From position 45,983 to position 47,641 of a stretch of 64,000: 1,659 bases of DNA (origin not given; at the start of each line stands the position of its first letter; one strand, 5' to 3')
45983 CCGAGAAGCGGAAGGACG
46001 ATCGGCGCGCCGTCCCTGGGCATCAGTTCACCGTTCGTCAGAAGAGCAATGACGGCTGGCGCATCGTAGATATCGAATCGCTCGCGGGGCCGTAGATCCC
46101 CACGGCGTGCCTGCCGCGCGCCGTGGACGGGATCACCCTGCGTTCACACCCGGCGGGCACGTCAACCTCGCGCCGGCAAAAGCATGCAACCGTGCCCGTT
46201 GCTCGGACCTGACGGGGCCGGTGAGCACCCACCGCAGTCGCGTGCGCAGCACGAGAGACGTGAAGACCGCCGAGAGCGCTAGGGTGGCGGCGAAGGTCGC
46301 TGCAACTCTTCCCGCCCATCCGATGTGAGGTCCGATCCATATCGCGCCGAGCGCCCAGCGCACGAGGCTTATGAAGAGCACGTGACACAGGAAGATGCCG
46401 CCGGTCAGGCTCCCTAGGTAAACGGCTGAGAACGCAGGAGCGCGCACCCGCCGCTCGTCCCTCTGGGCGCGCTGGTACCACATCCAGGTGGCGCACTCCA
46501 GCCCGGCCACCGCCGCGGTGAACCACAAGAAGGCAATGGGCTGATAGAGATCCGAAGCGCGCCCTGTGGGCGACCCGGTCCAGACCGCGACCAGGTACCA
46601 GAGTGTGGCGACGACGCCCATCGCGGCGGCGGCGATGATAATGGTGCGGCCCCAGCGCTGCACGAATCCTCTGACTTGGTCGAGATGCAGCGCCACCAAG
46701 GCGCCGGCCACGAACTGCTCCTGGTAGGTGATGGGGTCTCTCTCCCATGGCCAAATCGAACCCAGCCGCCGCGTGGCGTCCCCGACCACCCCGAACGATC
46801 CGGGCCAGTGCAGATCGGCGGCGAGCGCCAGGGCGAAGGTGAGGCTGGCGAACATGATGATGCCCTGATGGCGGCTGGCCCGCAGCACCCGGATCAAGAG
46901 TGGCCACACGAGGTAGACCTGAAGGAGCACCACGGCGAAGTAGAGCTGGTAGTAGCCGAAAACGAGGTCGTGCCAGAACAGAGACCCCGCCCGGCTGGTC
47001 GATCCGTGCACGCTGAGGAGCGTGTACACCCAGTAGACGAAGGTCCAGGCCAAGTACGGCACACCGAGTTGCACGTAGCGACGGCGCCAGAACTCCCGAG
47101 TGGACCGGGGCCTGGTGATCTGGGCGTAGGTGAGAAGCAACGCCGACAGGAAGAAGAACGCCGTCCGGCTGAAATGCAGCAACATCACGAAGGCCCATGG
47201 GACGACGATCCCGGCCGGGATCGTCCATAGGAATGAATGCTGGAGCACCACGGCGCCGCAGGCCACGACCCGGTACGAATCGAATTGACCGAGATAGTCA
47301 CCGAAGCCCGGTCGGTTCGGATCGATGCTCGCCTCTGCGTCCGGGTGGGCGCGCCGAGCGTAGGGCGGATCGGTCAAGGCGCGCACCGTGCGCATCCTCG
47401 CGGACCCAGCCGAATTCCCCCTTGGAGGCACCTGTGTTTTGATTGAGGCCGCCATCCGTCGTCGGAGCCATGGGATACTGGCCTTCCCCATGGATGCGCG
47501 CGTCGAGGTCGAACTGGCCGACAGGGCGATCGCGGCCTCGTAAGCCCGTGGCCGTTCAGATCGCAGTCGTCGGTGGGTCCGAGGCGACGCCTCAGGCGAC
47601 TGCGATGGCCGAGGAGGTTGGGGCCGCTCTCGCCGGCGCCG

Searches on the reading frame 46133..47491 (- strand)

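Call 23: search_protein_families(library=pfam, proteins=[window:46133-47491:-], max_evalue=0.01)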
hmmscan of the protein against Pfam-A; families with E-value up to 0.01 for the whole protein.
window:46133-47491:- (452 aa): 1 family
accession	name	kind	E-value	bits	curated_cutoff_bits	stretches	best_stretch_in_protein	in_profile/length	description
PF01757.29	Acyl_transf_3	-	5.4e-29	101.7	31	1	70-410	4-324/326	Acyltransferase domain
